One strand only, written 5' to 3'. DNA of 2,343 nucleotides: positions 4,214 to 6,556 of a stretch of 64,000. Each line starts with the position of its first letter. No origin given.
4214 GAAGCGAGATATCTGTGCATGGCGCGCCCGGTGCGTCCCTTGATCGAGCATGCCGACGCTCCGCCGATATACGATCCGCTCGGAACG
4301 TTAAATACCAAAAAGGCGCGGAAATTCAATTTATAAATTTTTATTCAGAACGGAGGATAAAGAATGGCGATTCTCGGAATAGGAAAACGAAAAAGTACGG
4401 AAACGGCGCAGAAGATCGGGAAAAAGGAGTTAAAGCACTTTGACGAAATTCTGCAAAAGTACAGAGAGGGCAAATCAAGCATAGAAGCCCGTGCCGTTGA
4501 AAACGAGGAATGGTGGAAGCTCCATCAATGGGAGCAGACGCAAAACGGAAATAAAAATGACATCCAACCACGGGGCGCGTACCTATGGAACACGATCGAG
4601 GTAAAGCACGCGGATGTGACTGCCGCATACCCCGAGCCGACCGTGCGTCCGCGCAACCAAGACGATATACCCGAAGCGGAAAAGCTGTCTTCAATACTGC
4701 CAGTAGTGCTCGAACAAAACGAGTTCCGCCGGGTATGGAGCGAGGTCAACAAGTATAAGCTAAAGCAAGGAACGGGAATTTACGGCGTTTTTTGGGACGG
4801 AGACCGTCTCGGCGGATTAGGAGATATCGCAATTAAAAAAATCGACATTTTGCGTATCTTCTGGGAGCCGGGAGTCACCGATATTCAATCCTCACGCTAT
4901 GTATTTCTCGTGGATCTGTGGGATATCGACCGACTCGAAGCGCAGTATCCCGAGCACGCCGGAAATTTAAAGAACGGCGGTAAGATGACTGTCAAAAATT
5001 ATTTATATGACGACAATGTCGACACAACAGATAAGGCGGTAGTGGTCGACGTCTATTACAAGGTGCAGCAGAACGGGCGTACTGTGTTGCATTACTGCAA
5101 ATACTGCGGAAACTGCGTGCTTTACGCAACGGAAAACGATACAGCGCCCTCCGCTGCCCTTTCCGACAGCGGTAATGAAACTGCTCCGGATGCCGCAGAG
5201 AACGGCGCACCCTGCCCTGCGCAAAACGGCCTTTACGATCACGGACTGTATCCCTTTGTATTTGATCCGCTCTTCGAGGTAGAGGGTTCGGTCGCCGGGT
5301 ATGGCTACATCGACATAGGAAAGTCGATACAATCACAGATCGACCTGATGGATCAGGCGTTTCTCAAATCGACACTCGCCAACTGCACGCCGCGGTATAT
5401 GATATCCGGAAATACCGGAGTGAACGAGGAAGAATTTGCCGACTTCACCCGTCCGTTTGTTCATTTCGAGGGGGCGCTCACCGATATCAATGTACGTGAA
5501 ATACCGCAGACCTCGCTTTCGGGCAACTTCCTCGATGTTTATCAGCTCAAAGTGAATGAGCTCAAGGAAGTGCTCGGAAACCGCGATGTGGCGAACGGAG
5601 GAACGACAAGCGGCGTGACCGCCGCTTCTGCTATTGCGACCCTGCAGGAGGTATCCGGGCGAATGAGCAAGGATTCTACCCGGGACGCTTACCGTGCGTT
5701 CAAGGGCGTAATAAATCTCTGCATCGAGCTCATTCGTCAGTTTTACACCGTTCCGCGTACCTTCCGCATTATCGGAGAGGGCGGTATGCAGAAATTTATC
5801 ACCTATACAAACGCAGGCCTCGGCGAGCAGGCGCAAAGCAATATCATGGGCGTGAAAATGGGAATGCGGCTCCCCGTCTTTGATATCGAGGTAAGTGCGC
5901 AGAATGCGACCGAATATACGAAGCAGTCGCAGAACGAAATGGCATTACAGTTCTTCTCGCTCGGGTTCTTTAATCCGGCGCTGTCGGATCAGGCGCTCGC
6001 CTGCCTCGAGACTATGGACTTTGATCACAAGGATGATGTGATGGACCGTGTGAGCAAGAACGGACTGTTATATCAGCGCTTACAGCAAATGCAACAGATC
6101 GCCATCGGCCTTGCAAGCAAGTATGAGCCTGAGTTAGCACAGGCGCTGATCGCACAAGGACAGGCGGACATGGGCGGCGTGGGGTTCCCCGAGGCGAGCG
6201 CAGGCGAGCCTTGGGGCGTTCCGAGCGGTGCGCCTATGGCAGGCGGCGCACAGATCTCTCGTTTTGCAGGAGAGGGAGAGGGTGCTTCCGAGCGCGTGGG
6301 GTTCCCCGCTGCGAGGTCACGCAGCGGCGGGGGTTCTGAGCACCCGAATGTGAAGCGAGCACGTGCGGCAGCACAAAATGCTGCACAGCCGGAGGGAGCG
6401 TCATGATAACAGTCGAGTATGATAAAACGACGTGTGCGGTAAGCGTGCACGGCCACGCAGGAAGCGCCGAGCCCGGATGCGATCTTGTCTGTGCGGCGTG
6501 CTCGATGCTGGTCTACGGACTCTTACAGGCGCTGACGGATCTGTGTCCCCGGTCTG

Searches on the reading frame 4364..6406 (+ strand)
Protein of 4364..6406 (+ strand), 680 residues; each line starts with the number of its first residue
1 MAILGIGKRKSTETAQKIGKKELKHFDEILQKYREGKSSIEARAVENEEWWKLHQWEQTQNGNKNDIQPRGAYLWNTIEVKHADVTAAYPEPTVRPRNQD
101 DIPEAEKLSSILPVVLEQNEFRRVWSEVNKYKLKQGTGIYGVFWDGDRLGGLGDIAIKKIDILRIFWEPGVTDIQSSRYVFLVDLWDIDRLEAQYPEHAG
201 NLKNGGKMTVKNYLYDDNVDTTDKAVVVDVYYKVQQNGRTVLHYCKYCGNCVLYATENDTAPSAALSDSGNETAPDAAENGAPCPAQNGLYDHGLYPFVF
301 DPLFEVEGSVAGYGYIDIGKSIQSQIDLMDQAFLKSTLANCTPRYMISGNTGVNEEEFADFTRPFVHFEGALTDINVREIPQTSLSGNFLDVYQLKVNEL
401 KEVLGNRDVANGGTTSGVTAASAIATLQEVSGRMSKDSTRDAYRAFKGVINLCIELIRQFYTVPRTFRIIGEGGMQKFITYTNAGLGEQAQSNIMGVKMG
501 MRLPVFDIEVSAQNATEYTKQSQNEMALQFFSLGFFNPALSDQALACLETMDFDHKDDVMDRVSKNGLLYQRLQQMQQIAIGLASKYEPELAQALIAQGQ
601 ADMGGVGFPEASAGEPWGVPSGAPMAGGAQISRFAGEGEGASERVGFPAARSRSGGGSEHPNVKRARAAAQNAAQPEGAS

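Call 82: search_protein_families(library=pfam, proteins=[window:4364-6406:+], max_evalue=0.001)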
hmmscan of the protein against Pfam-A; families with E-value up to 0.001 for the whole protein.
window:4364-6406:+ (680 aa): 1 family
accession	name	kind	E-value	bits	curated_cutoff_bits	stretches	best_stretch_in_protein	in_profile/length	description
PF16510.12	P22_portal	-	2.6e-30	105.9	26.1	1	75-603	48-591/594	Phage P22-like portal protein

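Call 112: search_dna_similar(query=window:4364-6406:+, collection=phages, mode=protein, max_rows=8)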
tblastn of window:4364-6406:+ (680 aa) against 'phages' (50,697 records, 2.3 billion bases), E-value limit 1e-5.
Records with a match: 10; places in all: 10; records where one place covers at least 80% of the query: 9.
Best place of each record, by identity: <60% 10.
By first word of the organism name: Bacteriophage 9; Bacillus 1.
By host as written in the record: - 9; Bacillus sp. (in: Bacteria) 1.
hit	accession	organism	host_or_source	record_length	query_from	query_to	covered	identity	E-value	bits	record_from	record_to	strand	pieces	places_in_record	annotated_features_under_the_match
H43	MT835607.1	Bacteriophage sp.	human fecal samples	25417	14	610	88%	50.1%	2e-167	537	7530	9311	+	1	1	record has no annotation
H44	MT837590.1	Bacteriophage sp.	human fecal samples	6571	17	585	84%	48.2%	3e-153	494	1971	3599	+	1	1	record has no annotation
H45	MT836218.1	Bacteriophage sp.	human fecal samples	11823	1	565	83%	46.0%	7e-145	472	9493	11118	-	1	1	record has no annotation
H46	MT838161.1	Bacteriophage sp.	human fecal samples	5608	15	578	83%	45.2%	4e-134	439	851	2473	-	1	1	record has no annotation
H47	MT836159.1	Bacteriophage sp.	human fecal samples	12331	5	580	85%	43.7%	1e-138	454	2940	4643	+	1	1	record has no annotation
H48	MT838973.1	Bacteriophage sp.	human fecal samples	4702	15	577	83%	44.4%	3e-131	427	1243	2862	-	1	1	record has no annotation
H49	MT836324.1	Bacteriophage sp.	human fecal samples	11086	15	573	82%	44.7%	6e-141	461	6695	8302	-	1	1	record has no annotation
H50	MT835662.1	Bacteriophage sp.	human fecal samples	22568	16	567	81%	41.3%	7e-123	409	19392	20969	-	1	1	record has no annotation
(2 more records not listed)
